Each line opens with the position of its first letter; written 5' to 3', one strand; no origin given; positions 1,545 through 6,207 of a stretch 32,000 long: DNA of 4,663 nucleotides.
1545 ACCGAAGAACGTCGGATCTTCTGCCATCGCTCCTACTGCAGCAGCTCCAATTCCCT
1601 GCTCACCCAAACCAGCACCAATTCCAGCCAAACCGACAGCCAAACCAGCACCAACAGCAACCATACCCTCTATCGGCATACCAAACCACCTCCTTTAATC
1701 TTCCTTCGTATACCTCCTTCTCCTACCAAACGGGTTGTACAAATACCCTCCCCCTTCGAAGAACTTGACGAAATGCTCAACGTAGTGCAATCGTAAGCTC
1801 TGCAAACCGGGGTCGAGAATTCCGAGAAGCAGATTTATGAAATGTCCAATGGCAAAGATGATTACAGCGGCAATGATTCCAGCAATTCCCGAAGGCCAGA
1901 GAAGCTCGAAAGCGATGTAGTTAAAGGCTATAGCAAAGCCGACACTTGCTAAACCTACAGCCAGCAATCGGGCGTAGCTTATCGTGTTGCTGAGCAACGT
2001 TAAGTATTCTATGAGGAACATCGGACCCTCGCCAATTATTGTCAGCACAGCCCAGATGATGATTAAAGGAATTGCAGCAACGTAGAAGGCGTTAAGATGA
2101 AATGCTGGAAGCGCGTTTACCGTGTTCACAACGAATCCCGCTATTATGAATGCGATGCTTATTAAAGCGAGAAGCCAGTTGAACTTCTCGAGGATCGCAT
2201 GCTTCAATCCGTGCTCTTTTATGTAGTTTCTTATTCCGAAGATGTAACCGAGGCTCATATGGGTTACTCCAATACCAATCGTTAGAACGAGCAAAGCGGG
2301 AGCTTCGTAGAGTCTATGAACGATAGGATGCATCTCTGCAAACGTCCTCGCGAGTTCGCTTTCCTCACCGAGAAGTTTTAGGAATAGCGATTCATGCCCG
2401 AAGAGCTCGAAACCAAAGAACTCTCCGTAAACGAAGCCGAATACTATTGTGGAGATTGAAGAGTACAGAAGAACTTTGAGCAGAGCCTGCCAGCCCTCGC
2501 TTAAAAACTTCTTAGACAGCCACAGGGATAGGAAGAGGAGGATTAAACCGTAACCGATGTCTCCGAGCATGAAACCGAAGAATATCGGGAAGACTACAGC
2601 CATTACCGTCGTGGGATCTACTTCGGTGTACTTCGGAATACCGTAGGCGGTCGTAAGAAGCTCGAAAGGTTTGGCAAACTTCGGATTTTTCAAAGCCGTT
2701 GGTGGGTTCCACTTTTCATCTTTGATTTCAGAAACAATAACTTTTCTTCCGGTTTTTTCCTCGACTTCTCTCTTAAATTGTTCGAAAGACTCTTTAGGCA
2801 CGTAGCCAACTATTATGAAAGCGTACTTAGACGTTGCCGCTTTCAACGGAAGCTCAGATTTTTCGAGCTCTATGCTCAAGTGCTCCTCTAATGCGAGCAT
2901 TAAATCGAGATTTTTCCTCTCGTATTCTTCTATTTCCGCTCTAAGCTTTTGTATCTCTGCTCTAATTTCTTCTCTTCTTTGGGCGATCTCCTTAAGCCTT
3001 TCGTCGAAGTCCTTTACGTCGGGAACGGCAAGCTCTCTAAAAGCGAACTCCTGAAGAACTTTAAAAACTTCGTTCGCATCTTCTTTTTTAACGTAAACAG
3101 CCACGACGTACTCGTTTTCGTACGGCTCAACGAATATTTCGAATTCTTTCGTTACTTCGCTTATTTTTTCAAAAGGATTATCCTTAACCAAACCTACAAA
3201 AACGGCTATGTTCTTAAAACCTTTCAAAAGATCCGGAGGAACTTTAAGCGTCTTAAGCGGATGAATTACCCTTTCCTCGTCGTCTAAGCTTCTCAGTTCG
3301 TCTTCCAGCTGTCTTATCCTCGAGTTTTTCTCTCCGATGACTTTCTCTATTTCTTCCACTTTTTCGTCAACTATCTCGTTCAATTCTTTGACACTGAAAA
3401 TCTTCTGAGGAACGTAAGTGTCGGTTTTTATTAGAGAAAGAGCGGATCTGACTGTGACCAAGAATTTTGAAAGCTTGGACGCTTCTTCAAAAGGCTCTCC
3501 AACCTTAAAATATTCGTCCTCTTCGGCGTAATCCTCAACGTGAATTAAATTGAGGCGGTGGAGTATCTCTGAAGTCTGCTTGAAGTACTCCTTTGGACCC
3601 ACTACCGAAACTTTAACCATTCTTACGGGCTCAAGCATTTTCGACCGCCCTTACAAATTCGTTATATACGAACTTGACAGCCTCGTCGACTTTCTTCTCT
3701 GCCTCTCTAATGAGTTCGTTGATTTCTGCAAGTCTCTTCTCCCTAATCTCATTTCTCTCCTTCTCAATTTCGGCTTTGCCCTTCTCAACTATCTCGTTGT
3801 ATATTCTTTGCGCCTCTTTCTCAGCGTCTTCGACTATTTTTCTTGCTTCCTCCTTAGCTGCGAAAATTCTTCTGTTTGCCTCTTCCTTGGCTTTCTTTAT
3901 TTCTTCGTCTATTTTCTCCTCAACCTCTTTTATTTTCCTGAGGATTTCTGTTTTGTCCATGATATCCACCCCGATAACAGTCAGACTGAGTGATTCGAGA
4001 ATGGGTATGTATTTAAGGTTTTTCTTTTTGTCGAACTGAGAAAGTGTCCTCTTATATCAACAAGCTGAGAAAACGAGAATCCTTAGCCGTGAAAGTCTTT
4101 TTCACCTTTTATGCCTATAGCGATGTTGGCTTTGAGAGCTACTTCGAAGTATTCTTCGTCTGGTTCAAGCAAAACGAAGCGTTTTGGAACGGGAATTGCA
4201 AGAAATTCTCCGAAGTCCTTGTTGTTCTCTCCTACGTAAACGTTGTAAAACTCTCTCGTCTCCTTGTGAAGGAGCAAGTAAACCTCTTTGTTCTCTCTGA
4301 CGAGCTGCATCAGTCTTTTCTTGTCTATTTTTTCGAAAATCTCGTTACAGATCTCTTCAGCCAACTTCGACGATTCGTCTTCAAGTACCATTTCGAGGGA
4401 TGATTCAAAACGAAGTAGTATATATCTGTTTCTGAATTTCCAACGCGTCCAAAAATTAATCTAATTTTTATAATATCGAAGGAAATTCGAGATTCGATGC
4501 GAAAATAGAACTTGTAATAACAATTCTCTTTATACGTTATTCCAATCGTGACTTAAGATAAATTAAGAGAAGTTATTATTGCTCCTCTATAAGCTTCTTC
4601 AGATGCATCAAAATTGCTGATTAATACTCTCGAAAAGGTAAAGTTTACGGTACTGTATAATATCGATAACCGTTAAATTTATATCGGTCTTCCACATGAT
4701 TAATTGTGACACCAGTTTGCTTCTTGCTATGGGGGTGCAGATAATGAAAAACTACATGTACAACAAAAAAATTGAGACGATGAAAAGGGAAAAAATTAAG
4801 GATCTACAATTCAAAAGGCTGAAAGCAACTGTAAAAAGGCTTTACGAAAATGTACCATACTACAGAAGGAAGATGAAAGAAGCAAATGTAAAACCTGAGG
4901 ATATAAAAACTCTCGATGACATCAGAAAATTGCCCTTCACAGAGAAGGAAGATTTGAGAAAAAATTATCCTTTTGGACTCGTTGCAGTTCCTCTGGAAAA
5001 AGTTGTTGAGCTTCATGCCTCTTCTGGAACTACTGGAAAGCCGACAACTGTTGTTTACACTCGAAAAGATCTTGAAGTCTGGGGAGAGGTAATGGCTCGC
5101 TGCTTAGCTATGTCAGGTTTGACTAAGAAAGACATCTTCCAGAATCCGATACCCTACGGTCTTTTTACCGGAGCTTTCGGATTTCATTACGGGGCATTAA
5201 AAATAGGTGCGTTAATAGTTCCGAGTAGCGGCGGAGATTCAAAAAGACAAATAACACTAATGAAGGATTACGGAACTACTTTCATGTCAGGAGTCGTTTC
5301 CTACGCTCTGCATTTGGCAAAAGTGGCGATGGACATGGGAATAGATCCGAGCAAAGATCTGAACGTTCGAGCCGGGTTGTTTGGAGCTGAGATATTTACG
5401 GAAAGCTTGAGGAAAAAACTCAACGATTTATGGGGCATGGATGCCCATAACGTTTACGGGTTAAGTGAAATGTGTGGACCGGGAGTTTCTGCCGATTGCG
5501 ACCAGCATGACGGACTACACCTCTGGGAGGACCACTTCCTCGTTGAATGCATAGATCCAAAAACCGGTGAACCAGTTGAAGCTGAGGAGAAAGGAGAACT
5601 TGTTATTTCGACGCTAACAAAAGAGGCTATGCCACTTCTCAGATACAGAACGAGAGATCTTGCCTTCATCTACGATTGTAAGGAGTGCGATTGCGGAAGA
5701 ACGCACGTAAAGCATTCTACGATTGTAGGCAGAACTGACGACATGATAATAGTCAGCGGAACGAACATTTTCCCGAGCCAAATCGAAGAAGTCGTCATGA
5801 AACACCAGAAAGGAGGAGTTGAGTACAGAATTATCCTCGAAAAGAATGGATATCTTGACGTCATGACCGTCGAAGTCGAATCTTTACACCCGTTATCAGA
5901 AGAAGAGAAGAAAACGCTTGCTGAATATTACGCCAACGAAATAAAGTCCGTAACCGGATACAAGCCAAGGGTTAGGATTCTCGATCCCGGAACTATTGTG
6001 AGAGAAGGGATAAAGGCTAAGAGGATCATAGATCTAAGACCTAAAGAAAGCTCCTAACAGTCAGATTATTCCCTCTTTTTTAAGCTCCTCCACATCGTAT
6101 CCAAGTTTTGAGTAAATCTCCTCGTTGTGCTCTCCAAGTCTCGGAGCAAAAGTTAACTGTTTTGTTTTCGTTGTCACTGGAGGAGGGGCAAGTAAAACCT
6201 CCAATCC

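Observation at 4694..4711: A second conserved box sits at the predicted TSS: an identical 18-mer at two promoters, with an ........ core at fixed spacing in three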

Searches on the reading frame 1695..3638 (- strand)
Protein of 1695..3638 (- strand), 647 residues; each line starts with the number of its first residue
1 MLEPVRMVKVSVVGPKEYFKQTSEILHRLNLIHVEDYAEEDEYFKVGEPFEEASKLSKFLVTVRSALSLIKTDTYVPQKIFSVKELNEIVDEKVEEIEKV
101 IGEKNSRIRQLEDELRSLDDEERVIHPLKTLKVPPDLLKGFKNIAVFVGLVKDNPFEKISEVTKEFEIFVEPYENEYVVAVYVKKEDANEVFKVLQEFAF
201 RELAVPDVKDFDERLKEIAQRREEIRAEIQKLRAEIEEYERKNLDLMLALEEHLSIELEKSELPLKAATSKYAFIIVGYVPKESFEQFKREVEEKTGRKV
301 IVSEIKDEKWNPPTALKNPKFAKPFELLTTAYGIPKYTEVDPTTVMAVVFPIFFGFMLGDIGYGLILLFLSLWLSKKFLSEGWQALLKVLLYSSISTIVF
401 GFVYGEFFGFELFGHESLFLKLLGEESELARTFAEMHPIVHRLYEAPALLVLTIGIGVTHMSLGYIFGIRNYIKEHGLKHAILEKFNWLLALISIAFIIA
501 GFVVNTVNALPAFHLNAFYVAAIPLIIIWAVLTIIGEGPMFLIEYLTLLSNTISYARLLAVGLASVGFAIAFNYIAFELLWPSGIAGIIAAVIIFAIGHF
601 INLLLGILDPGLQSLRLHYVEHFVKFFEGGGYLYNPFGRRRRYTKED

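Call 12: search_protein_families(library=pfam, proteins=[window:1695-3638:-])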
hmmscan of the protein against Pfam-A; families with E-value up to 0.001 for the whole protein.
window:1695-3638:- (647 aa): 2 families
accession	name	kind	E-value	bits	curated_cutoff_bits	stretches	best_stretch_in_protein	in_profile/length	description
PF01496.24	V_ATPase_I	-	3.1e-33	115.2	30.7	2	153-412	183-461/815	V-type ATPase 116kDa subunit family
PF14712.11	Snapin_Pallidin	-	0.00038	21.3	29.6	0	200-253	7-60/89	Snapin/Pallidin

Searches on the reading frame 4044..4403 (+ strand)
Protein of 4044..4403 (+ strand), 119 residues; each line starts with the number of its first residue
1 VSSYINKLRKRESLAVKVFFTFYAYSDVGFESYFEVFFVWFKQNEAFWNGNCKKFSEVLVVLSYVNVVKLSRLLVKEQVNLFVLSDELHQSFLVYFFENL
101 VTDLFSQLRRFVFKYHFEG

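Call 14: search_protein_families(library=pfam, proteins=[window:4044-4403:+], max_evalue=0.01)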
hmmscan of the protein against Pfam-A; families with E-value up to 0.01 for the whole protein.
window:4044-4403:+ (119 aa): 0 families

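Call 46: search_protein_families(library=ncbifam, proteins=[window:4044-4403:+], max_evalue=0.001)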
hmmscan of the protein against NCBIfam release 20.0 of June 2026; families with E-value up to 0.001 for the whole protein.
window:4044-4403:+ (119 aa): 0 families

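Call 64: search_protein_families(library=pfam, proteins=[window:4044-4403:+], max_evalue=1)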
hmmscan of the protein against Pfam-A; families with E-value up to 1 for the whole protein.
window:4044-4403:+ (119 aa): 0 families

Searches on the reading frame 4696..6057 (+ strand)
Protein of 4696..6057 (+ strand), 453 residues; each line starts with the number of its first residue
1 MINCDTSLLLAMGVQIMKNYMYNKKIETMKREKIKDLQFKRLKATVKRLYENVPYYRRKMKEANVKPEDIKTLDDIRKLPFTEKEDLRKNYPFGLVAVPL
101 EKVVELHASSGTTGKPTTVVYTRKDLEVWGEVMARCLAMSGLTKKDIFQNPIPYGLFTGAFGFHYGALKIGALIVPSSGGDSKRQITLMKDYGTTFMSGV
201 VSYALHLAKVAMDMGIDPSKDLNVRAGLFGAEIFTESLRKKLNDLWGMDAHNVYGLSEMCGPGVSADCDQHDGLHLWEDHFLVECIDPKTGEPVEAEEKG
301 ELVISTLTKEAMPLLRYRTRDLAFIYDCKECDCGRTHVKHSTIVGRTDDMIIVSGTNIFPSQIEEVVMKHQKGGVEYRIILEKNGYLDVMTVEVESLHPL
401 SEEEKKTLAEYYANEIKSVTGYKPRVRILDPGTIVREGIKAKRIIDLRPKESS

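Call 11: search_protein_families(library=pfam, proteins=[window:4696-6057:+])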
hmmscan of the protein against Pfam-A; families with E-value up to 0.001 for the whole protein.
window:4696-6057:+ (453 aa): 2 families
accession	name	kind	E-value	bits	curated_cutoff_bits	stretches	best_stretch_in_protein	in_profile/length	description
PF14535.12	AMP-binding_C_2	-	1.7e-22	79.9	25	1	355-448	1-96/96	AMP-binding enzyme C-terminal domain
PF00501.34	AMP-binding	-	2.5e-19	69.8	29.9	1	97-305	158-375/384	AMP-binding enzyme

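Call 46: search_protein_families(library=ncbifam, proteins=[window:4744-6057:+], max_evalue=0.001)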
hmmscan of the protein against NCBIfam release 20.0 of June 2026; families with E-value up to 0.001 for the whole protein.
window:4744-6057:+ (437 aa): 50 families (the best 25 are shown)
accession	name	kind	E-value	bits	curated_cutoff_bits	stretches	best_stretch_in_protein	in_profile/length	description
NF041878.1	paak_haloarch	equivalog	4.4e-145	483.5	700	1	8-432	3-427/427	phenylacetate--CoA ligase PaaK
TIGR02155.1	PA_CoA_ligase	equivalog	1.5e-142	475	646.3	1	11-432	1-422/422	phenylacetate--CoA ligase PaaK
NF053551.1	FlxY_rubin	equivalog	3.4e-62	210.6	520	1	11-416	2-403/424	flexirubin biosynthesis putative acyl-CoA ligase FlxY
NF045666.1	DVU1553_fam_AMP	equivalog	5e-54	183.6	300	1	10-330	15-330/331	DVU_1553 family AMP-dependent CoA ligase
TIGR03335.1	F390_ftsA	equivalog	1.4e-50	172.3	458.7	1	6-381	2-383/445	coenzyme F390 synthetase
NF041217.1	BagE_FevW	exception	2.2e-44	152.1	800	1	18-434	13-408/424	bagremycin/ferroverdin synthetase BagE/FevW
NF004837.0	PRK06187.1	subfamily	7.8e-16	57.4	476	1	92-356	177-447/531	long-chain-fatty-acid--CoA ligase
NF009233.0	PRK12583.1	subfamily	1.6e-11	43.3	832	1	36-356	155-475/558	fatty acid CoA ligase family protein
NF005850.0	PRK07768.1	subfamily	1.2e-10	40.3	572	1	324-418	429-526/545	long-chain-fatty-acid--CoA ligase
TIGR02304.1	aden_form_hyp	equivalog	1.3e-10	40.9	251.9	1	2-390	7-391/430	F390 synthetase-related protein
NF006181.0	PRK08314.1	subfamily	5.2e-10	38.2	705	1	50-355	171-476/563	long-chain-fatty-acid--CoA ligase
NF005801.1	PRK07656.1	equivalog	7.9e-09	34.7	657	0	84-254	163-326/500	FadD3 family acyl-CoA ligase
TIGR01733.1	AA-adenyl-dom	subfamily_domain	2.3e-08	33.3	317.4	1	93-289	128-325/409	amino acid adenylation domain-containing protein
TIGR02262.1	benz_CoA_lig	subfamily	2.5e-08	33.1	375.25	1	92-356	168-431/508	benzoate-CoA ligase family protein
TIGR01923.1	menE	equivalog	3.2e-08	32.9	330.15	1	82-355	110-372/442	o-succinylbenzoate--CoA ligase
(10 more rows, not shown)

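Call 55: find_homologous_proteins(query=window:4744-6057:+, max_evalue=1e-100)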
Query window:4744-6057:+ (437 aa): 7259 proteins with E <= 1e-100 among 8000 candidates; the best 120 are listed.
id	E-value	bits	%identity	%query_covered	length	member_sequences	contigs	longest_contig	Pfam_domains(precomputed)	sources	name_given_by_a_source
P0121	3.7e-287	970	96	100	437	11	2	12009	PF00501.35,PF14535.13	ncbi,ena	-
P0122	1.3e-250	850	84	99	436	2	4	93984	PF00501.35,PF14535.13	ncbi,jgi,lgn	jgi:phenylacetate-CoA ligase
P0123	2.8e-248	842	82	99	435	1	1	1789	PF00501.35,PF14535.13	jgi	-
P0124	8.5e-247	837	81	99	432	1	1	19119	PF00501.35,PF14535.13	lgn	-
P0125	1.0e-245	834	82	99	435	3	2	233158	PF00501.35,PF14535.13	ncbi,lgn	-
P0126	4.8e-243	825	81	99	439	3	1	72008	PF00501.35,PF14535.13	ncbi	-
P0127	2.2e-241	819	79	100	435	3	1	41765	PF00501.35,PF14535.13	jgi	jgi:phenylacetate-CoA ligase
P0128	1.9e-198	678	67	99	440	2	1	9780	PF00501.35,PF14535.13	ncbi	-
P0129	6.9e-198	676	67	99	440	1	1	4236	PF00501.35,PF14535.13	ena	-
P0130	3.0e-194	664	66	99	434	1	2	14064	PF00501.35,PF14535.13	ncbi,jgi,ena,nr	ncbi:MAG: phenylacetate--CoA ligase [Thermoplasmata archaeon]|nr:MAG: phenylacetate--CoA ligase [The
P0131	4.8e-194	663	66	99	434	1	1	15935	PF00501.35,PF14535.13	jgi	-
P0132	1.2e-193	662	66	99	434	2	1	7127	PF00501.35,PF14535.13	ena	-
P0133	1.7e-193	661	65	99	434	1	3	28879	PF00501.35,PF14535.13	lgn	-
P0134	4.9e-193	660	66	99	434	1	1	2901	PF00501.35,PF14535.13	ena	-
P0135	6.7e-193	659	67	99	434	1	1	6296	PF00501.35,PF14535.13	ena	-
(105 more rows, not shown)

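Call 56: find_encoding_contigs(protein=P0122, flank=8000, max_places=1)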
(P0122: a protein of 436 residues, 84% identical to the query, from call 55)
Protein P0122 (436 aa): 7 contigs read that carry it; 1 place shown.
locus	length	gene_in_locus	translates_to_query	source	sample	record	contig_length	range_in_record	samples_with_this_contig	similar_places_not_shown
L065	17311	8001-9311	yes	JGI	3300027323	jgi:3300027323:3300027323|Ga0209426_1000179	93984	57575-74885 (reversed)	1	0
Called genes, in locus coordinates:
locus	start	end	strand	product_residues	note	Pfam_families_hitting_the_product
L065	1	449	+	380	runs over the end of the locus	PF02771:Acyl-CoA_dh_N, PF02770:Acyl-CoA_dh_M, PF00441:Acyl-CoA_dh_1, PF08028:Acyl-CoA_dh_2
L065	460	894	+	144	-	PF02310:B12-binding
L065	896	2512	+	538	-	PF01642:MM_CoA_mutase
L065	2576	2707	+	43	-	-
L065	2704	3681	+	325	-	PF08461:WHD_RNase_R, PF01995:NRD1_2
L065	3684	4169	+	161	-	PF13247:Fer4_11, PF12838:Fer4_7, PF25160:LdpA_Fe-S-bd (weak), PF12797:Fer4_2 (weak), PF00037:Fer4, PF12837:Fer4_6, PF13237:Fer4_10 (weak), PF14697:Fer4_21 (weak), +3 more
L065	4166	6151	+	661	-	PF02730:AFOR_N, PF01314:AFOR_C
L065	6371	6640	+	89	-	PF02597:ThiS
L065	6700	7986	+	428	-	PF02629:CoA_binding (weak), PF13380:CoA_binding_2, PF13607:Succ_CoA_lig, PF19045:Ligase_CoA_2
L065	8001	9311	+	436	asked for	PF00501:AMP-binding, PF14535:AMP-binding_C_2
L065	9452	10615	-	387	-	PF02515:CoA_transf_3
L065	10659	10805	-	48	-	PF05378:Hydant_A_N (weak)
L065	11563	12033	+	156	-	PF14196:ATC_hydrolase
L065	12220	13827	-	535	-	PF00324:AA_permease, PF03845:Spore_permease (weak), PF13520:AA_permease_2, PF01909:NTP_transf_2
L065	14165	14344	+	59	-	PF13412:HTH_24 (weak), PF13545:HTH_Crp_2 (weak), PF12802:MarR_2 (weak)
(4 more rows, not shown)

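Call 57: find_encoding_contigs(protein=P0125, flank=8000, max_places=1)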
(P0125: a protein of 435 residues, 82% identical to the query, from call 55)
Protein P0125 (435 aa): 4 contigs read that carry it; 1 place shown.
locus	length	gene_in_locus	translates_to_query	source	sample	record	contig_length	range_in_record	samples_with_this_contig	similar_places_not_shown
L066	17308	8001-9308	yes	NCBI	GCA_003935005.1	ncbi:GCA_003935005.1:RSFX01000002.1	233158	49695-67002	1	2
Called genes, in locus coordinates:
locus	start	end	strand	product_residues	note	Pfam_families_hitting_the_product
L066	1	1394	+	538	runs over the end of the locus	PF01642:MM_CoA_mutase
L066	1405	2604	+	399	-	PF02515:CoA_transf_3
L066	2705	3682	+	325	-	PF08461:WHD_RNase_R, PF01995:NRD1_2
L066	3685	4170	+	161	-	PF13247:Fer4_11, PF12838:Fer4_7 (weak), PF25160:LdpA_Fe-S-bd (weak), PF12797:Fer4_2 (weak), PF00037:Fer4, PF12837:Fer4_6 (weak), PF13237:Fer4_10 (weak), PF14697:Fer4_21 (weak), +3 more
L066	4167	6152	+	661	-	PF02730:AFOR_N, PF01314:AFOR_C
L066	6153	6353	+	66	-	-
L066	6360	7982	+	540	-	PF02597:ThiS, PF02629:CoA_binding, PF13380:CoA_binding_2, PF19045:Ligase_CoA_2 (faint), PF13607:Succ_CoA_lig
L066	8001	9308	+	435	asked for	PF00501:AMP-binding, PF14535:AMP-binding_C_2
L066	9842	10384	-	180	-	PF00596:Aldolase_II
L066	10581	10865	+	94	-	PF01870:Hjc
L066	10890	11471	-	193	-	PF05683:Fumerase_C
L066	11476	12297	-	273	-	PF05681:Fumerase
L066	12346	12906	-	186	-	PF02663:FmdE, PF01258:zf-dskA_traR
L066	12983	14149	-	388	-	PF01926:MMR_HSR1, PF02421:FeoB_N (weak), PF08438:YGR210-like_G4, PF02824:TGS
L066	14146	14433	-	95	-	PF09868:DUF2095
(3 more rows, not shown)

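Call 58: find_encoding_contigs(protein=P0126, flank=8000, max_places=1)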
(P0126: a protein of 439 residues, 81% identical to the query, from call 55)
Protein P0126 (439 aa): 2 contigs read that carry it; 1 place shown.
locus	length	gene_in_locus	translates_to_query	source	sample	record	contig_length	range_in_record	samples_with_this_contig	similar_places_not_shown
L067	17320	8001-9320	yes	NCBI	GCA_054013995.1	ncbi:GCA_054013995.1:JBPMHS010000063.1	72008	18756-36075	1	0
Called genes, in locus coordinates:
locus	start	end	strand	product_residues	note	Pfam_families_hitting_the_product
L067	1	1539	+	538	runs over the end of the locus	PF01642:MM_CoA_mutase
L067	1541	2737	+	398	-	PF02515:CoA_transf_3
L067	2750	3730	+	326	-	PF08461:WHD_RNase_R, PF01995:NRD1_2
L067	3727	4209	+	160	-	PF13247:Fer4_11, PF25160:LdpA_Fe-S-bd (weak), PF12838:Fer4_7 (weak), PF00037:Fer4, PF12797:Fer4_2 (weak), PF12837:Fer4_6 (weak), PF13237:Fer4_10 (weak), PF14697:Fer4_21 (weak), +4 more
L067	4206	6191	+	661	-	PF02730:AFOR_N, PF01314:AFOR_C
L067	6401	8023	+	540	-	PF02597:ThiS, PF02629:CoA_binding, PF13380:CoA_binding_2, PF13607:Succ_CoA_lig, PF19045:Ligase_CoA_2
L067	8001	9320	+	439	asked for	PF00501:AMP-binding, PF14535:AMP-binding_C_2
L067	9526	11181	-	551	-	PF01979:Amidohydro_1, PF07969:Amidohydro_3 (faint), PF13382:Adenine_deam_C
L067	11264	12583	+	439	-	PF00890:FAD_binding_2 (faint), PF01262:AlaDh_PNT_C (faint), PF01266:DAO (faint), PF02254:TrkA_N (faint), PF07992:Pyr_redox_2, PF13738:Pyr_redox_3, PF00070:Pyr_redox, PF02852:Pyr_redox_dim, +3 more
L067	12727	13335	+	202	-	PF13580:SIS_2 (faint), PF01380:SIS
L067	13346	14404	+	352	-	PF05343:Peptidase_M42, PF01546:Peptidase_M20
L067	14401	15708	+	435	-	PF02881:SRP54_N, PF00448:SRP54, PF01656:CbiA (faint), PF02978:SRP_SPB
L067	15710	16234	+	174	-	PF01613:Flavin_Reduct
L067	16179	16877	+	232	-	PF01351:RNase_HII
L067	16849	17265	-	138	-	PF00892:EamA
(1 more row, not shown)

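Call 59: find_encoding_contigs(protein=P0124, flank=8000, max_places=1)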
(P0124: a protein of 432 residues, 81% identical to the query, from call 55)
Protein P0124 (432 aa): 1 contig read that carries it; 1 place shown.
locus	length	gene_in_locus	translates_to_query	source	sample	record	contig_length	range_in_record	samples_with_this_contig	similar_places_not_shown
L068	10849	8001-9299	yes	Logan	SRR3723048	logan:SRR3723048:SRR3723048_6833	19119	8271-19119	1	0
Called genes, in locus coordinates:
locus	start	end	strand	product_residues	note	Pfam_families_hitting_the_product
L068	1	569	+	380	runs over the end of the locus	PF02771:Acyl-CoA_dh_N, PF02770:Acyl-CoA_dh_M, PF00441:Acyl-CoA_dh_1, PF08028:Acyl-CoA_dh_2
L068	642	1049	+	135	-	PF02310:B12-binding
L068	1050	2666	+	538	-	PF01642:MM_CoA_mutase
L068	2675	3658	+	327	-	PF08461:WHD_RNase_R, PF01995:NRD1_2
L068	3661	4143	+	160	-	PF12837:Fer4_6 (weak), PF13247:Fer4_11, PF25160:LdpA_Fe-S-bd (weak), PF12838:Fer4_7, PF12797:Fer4_2 (weak), PF00037:Fer4, PF12837:Fer4_6 (weak), PF13237:Fer4_10 (weak), +5 more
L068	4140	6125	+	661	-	PF02730:AFOR_N, PF01314:AFOR_C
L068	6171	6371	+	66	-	-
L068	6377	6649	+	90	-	PF02597:ThiS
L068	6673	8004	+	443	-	PF02629:CoA_binding, PF13380:CoA_binding_2, PF13607:Succ_CoA_lig, PF19045:Ligase_CoA_2 (weak)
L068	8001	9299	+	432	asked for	PF00501:AMP-binding, PF14535:AMP-binding_C_2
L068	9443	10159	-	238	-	PF00005:ABC_tran, PF02463:SMC_N (faint), PF13304:AAA_21 (weak)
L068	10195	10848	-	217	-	?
